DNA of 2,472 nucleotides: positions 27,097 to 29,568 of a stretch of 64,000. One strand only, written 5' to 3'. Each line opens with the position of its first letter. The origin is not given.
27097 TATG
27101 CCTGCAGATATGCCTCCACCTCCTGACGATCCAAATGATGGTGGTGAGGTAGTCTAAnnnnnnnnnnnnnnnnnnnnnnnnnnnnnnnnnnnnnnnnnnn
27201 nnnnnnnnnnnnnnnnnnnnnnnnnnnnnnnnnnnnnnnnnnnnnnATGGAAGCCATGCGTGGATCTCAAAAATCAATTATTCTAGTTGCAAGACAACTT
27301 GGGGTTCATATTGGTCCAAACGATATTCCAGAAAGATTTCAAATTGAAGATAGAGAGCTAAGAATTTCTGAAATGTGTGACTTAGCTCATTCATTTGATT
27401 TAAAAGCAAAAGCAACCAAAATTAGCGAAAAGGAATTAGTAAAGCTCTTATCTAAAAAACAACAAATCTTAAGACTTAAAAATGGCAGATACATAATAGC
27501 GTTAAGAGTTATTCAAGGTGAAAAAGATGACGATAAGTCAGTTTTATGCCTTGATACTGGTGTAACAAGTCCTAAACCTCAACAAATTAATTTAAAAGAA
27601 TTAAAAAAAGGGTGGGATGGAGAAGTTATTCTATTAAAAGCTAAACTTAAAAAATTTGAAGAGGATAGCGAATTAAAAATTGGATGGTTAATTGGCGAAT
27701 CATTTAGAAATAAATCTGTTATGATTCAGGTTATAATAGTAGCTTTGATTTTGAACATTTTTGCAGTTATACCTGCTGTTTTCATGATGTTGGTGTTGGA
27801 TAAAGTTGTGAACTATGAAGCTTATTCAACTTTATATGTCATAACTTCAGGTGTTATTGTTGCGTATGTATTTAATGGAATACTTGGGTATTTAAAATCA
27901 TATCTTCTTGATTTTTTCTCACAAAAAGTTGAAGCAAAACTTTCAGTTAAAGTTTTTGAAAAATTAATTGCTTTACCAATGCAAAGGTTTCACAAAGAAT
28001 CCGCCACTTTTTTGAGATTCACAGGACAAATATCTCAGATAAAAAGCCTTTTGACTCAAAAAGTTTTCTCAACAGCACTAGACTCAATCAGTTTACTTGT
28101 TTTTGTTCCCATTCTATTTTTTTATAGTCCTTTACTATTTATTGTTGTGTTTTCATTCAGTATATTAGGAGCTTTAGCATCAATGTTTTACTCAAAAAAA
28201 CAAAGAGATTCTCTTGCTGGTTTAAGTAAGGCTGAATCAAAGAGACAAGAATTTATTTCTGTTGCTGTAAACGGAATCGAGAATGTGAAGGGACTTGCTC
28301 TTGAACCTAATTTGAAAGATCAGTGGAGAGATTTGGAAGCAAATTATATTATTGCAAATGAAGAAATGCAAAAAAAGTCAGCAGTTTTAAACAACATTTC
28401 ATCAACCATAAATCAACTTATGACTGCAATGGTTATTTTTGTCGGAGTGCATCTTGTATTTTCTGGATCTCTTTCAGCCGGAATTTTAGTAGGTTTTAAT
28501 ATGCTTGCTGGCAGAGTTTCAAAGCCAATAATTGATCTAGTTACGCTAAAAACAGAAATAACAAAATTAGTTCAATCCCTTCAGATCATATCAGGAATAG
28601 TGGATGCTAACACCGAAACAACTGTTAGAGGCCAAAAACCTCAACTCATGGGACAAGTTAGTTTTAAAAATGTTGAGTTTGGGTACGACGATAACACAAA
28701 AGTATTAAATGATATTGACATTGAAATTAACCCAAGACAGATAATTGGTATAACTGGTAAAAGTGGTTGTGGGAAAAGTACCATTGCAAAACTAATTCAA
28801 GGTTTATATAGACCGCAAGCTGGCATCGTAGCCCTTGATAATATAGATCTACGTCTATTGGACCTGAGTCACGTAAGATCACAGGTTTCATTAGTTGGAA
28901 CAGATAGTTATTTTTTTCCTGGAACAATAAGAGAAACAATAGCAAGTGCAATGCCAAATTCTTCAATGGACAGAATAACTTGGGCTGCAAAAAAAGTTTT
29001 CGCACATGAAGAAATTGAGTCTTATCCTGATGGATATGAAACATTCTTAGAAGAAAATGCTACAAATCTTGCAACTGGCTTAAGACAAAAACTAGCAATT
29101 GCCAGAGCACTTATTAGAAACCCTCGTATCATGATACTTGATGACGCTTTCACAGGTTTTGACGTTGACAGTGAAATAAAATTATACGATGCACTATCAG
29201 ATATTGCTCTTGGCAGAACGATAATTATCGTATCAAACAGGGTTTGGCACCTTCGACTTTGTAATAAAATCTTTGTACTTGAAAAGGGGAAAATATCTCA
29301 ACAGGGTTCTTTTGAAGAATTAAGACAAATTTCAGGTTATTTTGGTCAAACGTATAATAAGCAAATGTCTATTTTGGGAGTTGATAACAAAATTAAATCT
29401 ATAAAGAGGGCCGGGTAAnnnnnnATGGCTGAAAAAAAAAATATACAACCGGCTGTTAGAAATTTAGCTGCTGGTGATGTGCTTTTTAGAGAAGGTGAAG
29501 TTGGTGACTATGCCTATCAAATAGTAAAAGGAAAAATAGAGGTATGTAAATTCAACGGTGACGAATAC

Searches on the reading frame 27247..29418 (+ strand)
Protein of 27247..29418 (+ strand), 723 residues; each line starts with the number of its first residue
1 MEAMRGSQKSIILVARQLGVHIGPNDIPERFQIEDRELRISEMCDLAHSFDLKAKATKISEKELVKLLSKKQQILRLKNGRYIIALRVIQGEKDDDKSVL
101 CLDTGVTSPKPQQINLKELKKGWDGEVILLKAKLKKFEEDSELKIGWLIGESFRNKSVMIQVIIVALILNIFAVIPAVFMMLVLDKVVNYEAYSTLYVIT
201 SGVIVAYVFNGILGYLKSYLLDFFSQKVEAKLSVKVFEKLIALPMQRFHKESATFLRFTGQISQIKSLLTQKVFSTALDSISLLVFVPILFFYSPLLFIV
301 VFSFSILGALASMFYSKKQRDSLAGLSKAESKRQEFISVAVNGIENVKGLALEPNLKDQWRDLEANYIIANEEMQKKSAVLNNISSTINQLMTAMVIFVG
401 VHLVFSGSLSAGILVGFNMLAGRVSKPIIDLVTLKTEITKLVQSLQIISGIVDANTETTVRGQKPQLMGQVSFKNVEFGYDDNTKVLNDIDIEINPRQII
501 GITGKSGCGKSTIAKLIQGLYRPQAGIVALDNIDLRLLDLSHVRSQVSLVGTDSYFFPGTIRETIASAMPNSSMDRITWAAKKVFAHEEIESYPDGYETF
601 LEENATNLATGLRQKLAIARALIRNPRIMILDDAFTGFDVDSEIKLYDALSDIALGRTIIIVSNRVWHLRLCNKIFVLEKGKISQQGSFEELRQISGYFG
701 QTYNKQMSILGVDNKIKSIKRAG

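Call 7: search_protein_families(library=pfam, proteins=[window:27247-29418:+], max_evalue=0.01)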
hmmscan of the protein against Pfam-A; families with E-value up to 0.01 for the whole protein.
window:27247-29418:+ (723 aa): 4 families
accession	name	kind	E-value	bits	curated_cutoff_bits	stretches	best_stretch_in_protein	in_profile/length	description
PF00664.28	ABC_membrane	-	4.6e-33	115.5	28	1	161-422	3-268/274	ABC transporter transmembrane region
PF00005.33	ABC_tran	-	1.3e-26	94.3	25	1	487-635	1-136/137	ABC transporter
PF03412.21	Peptidase_C39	-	1.1e-05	25.7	22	1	13-132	20-130/133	Peptidase C39 family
PF00485.24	PRK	-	0.0024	18.2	22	1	499-522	1-24/196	Phosphoribulokinase / Uridine kinase family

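Call 8: search_protein_families(library=ncbifam, proteins=[window:27247-29418:+], max_evalue=0.01)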
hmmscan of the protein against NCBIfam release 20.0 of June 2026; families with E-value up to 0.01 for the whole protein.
window:27247-29418:+ (723 aa): 190 families (the best 25 are shown)
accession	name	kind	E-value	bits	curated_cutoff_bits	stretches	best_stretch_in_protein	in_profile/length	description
TIGR01846.1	type_I_sec_HlyB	subfamily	3.3e-146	488.4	725.55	1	11-707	5-693/694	type I secretion system permease/ATPase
TIGR03375.1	type_I_sec_LssB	subfamily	7.4e-123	411.2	693.1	1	9-691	5-687/696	type I secretion system permease/ATPase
TIGR03796.1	NHLM_micro_ABC1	equivalog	9.8e-98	328.2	853.3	1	111-699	107-705/710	NHLP family bacteriocin export ABC transporter peptidase/permease/ATPase subunit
TIGR01842.1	type_I_sec_PrtD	subfamily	1.6e-83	281.1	510.15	1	155-692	4-540/544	type I secretion system permease/ATPase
TIGR02203.1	MsbA_lipidA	equivalog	2.4e-82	277.3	602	1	162-706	16-569/572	lipid A export permease/ATP-binding protein MsbA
TIGR03797.1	NHLM_micro_ABC2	equivalog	1.3e-78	265.1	709.4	1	157-707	136-686/686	NHLP bacteriocin export ABC transporter permease/ATPase subunit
NF045513.1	HepA_fam_ABC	equivalog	1.6e-78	264.6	725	1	188-706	86-609/610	heterocyst formation ABC transporter subunit HepA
TIGR01193.1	bacteriocin_ABC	subfamily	7.8e-76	256.1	523.85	1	110-704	108-707/708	peptide cleavage/export ABC transporter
TIGR00958.1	3a01208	subfamily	4.3e-73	246.8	874.6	1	158-697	162-705/711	antigen peptide transporter 2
TIGR02204.1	MsbA_rel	hypoth_equivalog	1.4e-69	235.3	780.4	1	159-699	19-568/576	ABC transporter, permease/ATP-binding protein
NF052233.1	CphA_assoc_ABC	equivalog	4e-68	230.5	880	1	170-711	197-748/766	cyanophycin metabolism-associated ABC transporter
NF008381.0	PRK11176.1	equivalog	5.9e-66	223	867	1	160-707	27-580/582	lipid A ABC transporter ATP-binding protein/permease MsbA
NF045998.1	cleave_ABC_plasm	equivalog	1.1e-64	218.9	500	1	39-654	42-649/673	Mbov_0121 family peptidase domain-containing ABC transporter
NF010178.0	PRK13657.1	equivalog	2.1e-63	214.7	733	1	155-706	17-570/588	glucan ABC transporter ATP-binding protein/ permease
TIGR01192.1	chvA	subfamily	2e-52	178.6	585.4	1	156-714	18-577/585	glucan export ABC transporter ATP-binding protein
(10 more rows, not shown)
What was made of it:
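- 27247..29418 (+): HlyB-type ABC exporter with an N-terminal C39-like domain that lacks the catalytic Cys and His. TIGR01846 E=3.3e-146 and Pfam Peptidase_C39 E=1.1e-5 (calls 7, 8).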
